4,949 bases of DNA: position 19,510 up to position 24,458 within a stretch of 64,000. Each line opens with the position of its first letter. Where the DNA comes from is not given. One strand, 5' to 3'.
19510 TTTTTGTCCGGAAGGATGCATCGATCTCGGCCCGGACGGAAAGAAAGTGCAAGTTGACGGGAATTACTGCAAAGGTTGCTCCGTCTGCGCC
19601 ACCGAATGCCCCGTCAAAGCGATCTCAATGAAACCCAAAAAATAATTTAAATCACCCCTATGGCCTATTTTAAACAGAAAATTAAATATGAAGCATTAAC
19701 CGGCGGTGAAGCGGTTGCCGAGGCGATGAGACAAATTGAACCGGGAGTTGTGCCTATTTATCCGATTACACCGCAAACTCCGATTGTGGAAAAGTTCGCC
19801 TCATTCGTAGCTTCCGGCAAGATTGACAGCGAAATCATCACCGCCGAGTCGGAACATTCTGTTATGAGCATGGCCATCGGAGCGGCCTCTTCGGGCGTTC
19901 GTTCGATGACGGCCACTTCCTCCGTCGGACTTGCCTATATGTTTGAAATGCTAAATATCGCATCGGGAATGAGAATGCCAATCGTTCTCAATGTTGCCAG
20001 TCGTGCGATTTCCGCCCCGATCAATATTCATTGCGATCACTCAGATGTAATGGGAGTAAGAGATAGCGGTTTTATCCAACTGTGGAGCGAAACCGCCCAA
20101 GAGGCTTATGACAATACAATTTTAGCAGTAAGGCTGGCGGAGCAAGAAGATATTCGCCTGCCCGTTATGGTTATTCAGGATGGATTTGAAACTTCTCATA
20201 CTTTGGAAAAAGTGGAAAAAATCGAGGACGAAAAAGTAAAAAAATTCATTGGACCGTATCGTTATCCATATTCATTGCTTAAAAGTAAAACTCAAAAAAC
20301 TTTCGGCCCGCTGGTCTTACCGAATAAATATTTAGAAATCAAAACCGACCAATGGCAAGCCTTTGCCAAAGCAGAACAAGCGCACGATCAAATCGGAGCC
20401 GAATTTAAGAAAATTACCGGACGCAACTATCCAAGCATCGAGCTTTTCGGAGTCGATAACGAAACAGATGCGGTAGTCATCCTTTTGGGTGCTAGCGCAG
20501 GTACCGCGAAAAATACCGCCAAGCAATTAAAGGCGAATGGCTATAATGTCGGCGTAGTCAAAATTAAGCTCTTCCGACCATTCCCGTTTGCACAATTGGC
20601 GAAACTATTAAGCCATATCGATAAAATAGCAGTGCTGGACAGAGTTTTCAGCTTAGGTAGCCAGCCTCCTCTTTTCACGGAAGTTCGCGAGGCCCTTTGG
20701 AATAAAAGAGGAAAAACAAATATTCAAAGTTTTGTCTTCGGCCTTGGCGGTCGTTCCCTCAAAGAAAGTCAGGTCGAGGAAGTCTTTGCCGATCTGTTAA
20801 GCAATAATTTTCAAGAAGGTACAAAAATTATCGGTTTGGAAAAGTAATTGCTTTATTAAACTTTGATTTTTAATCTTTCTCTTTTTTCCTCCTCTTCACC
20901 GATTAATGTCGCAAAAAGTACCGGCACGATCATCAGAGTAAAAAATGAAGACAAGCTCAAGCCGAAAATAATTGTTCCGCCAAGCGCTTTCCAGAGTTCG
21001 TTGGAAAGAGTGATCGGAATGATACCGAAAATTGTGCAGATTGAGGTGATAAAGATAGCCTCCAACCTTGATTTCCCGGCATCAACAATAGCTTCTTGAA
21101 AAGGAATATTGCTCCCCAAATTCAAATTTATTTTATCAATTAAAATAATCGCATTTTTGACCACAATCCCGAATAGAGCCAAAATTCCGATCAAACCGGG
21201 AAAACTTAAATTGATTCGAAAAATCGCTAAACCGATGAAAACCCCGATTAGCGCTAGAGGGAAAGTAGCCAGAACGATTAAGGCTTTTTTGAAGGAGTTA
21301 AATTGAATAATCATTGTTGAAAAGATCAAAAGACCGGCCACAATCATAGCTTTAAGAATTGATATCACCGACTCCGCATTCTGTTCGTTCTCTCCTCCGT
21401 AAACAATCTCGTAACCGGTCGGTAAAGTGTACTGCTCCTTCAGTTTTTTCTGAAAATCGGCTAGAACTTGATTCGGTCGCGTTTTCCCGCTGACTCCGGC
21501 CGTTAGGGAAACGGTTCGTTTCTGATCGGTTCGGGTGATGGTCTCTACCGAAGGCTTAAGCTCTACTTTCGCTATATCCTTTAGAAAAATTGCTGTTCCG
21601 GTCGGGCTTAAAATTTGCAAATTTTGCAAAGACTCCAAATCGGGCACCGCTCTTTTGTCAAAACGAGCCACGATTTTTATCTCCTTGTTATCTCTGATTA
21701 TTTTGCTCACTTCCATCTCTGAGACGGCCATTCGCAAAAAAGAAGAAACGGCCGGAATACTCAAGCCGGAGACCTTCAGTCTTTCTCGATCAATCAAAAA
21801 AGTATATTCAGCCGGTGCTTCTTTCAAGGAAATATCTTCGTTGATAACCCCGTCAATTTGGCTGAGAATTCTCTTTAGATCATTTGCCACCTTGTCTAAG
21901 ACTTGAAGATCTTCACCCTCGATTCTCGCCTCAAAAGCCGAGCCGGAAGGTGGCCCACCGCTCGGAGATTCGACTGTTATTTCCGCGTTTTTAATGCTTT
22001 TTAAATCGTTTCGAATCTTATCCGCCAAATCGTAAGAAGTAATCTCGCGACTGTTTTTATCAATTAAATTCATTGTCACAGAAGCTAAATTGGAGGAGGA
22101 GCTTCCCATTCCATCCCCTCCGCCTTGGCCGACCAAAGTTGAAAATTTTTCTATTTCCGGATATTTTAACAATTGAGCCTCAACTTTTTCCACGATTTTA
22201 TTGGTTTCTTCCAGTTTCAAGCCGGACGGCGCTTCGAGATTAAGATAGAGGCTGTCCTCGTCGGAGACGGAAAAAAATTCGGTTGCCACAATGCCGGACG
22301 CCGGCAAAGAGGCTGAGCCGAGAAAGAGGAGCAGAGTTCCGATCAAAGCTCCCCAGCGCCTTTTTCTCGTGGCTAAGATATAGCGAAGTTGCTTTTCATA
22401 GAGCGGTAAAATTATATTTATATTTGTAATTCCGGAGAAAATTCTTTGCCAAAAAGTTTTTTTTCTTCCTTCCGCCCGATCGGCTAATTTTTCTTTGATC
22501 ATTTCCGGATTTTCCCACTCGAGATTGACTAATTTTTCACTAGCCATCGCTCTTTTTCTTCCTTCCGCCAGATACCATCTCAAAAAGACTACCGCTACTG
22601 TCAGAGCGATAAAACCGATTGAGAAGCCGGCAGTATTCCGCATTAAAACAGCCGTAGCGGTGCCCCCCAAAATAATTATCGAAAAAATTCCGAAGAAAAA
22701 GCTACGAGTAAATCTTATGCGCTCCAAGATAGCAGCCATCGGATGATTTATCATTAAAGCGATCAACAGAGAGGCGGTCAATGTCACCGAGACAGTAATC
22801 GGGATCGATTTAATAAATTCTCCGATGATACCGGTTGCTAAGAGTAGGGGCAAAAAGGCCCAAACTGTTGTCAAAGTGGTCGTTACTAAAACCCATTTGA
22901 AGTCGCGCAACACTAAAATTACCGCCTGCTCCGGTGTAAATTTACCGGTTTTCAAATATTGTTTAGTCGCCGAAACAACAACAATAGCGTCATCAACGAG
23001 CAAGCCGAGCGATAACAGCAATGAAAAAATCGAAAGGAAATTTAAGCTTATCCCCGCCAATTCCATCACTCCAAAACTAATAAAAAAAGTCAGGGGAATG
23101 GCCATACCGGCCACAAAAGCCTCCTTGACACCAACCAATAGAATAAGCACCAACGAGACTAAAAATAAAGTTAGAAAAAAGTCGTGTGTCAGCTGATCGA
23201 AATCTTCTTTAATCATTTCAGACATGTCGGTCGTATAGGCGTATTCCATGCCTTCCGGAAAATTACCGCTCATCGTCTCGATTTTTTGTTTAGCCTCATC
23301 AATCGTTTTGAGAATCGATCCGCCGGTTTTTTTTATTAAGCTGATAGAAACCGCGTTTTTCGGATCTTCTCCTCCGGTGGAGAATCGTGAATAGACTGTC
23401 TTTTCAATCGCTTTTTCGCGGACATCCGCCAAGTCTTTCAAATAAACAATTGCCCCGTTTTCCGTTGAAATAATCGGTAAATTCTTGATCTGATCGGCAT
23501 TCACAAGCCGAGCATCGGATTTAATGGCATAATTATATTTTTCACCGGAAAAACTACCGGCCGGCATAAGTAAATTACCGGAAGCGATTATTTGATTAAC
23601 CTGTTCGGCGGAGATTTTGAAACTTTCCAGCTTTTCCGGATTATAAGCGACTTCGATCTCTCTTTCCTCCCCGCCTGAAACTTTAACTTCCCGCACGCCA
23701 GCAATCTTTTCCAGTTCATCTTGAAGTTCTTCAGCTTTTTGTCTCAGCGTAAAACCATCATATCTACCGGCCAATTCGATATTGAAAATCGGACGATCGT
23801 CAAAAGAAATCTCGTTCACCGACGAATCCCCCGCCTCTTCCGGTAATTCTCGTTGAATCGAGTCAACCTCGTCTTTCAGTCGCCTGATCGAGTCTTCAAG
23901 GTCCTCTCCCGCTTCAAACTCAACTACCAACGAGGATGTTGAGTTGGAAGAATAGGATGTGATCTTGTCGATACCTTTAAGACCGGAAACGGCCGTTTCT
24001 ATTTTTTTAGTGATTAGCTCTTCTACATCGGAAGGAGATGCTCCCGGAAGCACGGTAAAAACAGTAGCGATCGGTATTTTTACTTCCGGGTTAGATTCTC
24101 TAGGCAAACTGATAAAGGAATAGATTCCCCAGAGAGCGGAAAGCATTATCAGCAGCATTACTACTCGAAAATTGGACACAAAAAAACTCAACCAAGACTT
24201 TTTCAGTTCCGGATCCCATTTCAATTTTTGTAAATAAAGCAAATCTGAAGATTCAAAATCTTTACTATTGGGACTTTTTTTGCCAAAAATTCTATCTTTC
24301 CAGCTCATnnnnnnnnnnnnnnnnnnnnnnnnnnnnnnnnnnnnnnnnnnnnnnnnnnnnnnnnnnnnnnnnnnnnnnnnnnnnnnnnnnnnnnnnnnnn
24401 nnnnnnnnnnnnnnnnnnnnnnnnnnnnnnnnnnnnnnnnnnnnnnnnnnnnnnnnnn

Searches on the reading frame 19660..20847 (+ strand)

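Call 17: search_protein_families(library=pfam, proteins=[window:19660-20847:+], max_evalue=0.00001)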
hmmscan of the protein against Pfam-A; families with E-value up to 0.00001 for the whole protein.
window:19660-20847:+ (395 aa): 2 families
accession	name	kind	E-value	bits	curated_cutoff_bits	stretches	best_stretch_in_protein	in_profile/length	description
PF01855.24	POR_N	-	2.6e-68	230.7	27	1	22-245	2-229/231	Pyruvate flavodoxin/ferredoxin oxidoreductase, thiamine diP-bdg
PF17147.9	PFOR_II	-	1.3e-23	83.7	27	1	270-370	2-100/102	Pyruvate:ferredoxin oxidoreductase core domain II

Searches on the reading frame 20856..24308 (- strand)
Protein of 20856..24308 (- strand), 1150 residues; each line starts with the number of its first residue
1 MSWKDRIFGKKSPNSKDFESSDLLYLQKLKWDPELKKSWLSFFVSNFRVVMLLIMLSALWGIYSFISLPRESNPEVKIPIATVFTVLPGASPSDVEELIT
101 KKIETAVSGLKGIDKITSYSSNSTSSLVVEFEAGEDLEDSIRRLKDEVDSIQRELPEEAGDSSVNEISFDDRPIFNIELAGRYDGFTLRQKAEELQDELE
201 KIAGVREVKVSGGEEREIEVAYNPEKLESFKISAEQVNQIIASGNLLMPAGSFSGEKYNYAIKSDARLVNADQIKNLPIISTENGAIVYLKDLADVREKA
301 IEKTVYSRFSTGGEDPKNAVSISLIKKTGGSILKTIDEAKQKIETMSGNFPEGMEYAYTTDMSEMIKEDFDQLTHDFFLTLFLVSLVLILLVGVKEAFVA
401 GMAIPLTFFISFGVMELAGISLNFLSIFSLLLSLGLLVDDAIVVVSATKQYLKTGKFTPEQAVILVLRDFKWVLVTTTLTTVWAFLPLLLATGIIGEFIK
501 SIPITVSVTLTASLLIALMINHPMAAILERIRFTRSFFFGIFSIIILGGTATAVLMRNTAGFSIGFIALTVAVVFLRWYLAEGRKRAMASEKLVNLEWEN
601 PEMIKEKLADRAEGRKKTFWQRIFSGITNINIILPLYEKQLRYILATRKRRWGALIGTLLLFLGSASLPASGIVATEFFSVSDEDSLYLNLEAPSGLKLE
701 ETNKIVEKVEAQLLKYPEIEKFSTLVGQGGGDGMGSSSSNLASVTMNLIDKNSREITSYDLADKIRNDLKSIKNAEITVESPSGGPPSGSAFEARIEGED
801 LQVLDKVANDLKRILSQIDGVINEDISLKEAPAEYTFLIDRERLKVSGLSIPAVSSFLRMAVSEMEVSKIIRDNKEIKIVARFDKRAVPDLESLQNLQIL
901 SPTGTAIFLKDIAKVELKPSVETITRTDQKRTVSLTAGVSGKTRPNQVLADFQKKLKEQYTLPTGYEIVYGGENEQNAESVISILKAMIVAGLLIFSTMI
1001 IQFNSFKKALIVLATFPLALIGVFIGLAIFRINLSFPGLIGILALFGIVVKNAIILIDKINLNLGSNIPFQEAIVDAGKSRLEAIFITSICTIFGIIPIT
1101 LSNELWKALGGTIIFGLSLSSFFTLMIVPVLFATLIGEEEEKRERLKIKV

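Call 5: search_protein_families(library=pfam, proteins=[window:20856-24308:-], max_evalue=0.01)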
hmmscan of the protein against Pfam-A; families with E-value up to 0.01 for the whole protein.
window:20856-24308:- (1150 aa): 2 families
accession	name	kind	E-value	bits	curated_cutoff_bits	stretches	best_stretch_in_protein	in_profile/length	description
PF00873.25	ACR_tran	-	2.9e-179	598.4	28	2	41-534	3-495/1021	AcrB/AcrD/AcrF family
PF02355.23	SecD_SecF_C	-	0.00016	21.6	20.5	0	379-525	39-183/189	Protein export membrane protein SecD/SecF, C-terminal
